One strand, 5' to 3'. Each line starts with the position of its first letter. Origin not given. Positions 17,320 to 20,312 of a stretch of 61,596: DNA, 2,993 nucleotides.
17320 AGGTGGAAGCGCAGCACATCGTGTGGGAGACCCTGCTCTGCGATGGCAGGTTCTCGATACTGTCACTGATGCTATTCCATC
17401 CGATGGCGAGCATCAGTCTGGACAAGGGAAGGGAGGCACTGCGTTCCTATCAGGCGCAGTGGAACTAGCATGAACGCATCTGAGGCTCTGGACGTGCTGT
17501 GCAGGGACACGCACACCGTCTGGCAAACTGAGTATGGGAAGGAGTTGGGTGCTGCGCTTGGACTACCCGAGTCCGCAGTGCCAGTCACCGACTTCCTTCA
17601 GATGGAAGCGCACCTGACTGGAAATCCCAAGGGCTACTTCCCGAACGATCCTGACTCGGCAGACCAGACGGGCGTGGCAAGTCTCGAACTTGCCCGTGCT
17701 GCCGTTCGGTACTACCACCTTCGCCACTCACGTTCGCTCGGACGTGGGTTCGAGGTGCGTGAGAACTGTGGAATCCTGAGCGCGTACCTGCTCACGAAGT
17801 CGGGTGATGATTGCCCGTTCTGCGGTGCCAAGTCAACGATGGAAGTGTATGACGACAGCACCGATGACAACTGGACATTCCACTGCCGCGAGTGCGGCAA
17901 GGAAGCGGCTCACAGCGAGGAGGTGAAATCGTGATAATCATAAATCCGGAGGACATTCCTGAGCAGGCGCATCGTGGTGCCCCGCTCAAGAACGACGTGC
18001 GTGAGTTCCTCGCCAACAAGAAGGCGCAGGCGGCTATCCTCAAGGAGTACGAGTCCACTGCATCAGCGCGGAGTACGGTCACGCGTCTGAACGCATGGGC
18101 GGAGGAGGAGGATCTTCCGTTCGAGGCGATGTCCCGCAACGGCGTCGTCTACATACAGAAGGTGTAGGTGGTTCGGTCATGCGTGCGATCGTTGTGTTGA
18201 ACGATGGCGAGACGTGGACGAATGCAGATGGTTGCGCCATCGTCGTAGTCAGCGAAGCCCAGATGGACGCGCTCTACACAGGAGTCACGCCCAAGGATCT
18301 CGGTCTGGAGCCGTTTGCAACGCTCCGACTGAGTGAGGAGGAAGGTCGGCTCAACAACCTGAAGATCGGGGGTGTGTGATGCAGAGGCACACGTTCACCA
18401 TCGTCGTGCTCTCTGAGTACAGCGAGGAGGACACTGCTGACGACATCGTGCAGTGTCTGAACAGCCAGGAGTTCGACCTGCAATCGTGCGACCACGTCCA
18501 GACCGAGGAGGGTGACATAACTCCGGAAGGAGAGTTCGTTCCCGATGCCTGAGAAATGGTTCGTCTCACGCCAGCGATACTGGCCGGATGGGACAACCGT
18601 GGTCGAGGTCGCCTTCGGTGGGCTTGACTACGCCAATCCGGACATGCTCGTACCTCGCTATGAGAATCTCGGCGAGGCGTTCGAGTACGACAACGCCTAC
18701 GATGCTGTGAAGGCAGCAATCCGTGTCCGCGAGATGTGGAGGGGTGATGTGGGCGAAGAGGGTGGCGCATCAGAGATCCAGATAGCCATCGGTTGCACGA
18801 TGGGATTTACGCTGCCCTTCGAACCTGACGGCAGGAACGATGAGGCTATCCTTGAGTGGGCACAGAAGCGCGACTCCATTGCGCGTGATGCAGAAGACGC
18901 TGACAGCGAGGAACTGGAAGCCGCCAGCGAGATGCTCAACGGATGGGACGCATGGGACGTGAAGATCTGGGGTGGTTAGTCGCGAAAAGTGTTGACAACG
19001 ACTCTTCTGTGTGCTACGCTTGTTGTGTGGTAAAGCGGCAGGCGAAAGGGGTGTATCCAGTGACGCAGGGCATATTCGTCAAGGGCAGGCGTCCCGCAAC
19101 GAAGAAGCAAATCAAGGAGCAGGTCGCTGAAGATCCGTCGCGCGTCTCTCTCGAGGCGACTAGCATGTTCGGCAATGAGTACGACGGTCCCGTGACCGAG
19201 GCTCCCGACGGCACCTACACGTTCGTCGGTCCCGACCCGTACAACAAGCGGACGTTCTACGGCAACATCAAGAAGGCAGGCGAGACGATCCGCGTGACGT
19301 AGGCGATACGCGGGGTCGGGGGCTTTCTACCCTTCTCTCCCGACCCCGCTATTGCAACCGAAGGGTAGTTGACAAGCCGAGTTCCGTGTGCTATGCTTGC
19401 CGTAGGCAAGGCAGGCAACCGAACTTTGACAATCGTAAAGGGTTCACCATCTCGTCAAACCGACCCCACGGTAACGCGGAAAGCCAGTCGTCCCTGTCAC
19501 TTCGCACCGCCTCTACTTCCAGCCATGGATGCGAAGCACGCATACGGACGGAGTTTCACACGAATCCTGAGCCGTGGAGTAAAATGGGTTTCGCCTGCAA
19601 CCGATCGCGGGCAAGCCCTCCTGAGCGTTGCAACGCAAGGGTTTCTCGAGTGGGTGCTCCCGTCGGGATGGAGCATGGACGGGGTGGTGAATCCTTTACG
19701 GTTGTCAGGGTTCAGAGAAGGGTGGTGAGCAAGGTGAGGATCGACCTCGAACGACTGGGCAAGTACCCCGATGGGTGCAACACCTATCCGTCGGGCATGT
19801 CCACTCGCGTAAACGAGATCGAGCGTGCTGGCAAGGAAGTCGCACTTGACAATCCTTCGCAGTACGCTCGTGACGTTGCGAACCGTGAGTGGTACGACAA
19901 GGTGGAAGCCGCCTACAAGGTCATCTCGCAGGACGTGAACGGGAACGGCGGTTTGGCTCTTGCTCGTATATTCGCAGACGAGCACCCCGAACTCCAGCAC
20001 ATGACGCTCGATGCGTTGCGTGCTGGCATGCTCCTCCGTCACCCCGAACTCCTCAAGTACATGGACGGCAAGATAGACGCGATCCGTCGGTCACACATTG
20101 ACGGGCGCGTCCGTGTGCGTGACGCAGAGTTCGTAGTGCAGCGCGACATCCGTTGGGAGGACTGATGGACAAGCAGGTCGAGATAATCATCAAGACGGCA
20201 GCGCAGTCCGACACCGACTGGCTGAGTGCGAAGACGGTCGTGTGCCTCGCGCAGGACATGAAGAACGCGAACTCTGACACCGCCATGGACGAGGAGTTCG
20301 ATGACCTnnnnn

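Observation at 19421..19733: About 310-nt structured leader closed by a 22-bp long-range helix upstream of an unknown early gene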

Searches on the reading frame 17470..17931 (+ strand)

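Call 73: search_protein_families(library=phrogs, proteins=[window:17470-17931:+], max_evalue=0.001)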
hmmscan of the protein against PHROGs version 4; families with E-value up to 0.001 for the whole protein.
window:17470-17931:+ (154 aa): 1 family
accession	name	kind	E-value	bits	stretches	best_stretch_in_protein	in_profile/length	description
phrog_599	-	moron, auxiliary metabolic gene and host takeover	0.00045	21.4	1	114-149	76-113/262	Lar-like restriction alleviation protein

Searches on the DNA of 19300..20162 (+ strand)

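Call 4: search_rna_families(source=window, start=19300, end=19800, threshold=evalue, max_evalue=10, show_alignments=3)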
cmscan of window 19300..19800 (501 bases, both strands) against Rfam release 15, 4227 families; matches with E-value up to 10: 4.
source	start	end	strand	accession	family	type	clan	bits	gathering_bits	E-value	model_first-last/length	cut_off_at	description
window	19599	19647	-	RF02477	GlsR9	Gene; snRNA; snoRNA; CD-box;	-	18.8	95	0.15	1-79/79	no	Small nucleolar RNA GlsR9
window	19300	19361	-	RF00772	mir-328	Gene; miRNA;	-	16.2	70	5.9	1-75/75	no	mir-328 microRNA precursor family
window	19305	19353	-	RF03778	mir-483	Gene; miRNA;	-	15.4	60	4.6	1-75/75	no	mir-483 microRNA precursor family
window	19427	19467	-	RF01930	bxd_2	Gene; lncRNA;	-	10.3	80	8.5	1-91/91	no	Bithoraxoid conserved region 2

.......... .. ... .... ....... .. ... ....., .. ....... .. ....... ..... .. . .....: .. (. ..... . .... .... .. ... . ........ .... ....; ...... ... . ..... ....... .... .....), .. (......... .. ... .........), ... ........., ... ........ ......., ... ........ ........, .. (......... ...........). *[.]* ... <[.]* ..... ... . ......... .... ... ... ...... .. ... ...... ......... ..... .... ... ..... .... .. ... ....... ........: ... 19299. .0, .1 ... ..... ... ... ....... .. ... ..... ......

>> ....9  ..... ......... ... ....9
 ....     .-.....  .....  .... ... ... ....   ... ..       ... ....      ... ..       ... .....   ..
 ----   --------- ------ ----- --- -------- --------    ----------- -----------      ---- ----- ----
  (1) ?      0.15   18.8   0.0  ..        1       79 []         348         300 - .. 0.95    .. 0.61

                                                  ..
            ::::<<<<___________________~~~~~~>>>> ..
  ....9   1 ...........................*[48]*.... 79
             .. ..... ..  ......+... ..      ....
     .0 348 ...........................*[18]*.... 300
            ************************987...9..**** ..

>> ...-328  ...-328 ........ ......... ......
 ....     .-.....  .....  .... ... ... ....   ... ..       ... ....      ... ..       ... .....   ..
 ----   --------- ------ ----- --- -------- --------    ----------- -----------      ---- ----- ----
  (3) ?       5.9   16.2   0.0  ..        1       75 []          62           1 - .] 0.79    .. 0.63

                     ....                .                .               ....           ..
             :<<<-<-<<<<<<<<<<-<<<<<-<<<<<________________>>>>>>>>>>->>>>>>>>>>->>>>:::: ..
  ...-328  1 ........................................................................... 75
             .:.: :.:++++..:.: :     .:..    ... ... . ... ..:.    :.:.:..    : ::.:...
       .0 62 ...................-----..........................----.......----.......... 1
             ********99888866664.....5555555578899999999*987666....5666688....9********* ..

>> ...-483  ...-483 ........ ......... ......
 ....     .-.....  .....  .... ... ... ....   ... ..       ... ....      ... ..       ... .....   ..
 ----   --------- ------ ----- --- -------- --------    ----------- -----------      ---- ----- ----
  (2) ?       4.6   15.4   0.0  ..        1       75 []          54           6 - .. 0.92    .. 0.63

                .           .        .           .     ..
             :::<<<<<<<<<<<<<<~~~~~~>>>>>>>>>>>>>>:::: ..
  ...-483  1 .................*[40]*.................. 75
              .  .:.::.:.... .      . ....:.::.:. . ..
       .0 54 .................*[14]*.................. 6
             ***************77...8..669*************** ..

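Call 7: search_dna_similar(query=window:19300-19800:+, collection=phages, mode=distant, max_rows=40)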
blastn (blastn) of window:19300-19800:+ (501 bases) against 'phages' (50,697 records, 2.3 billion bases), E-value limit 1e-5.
No match.

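Call 40: search_rna_families(sources=[L001, L003], threshold=evalue, max_evalue=1, show_alignments=3)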
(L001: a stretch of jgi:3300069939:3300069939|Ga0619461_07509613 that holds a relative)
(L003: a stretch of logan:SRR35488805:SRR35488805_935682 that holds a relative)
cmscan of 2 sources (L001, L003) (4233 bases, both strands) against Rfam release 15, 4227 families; matches with E-value up to 1: 0.
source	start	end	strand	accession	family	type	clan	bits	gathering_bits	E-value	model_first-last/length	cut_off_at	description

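Call 87: search_rna_families(sources=[L012, L013, L014, L010, L006], threshold=evalue, max_evalue=0.1)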
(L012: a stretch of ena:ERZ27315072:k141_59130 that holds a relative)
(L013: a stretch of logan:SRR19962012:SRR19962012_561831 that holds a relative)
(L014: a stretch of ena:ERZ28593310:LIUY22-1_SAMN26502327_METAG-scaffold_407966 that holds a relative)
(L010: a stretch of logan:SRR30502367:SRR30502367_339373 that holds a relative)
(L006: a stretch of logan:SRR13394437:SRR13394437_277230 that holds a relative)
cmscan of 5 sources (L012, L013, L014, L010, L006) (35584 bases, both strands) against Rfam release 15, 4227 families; matches with E-value up to 0.1: 0.
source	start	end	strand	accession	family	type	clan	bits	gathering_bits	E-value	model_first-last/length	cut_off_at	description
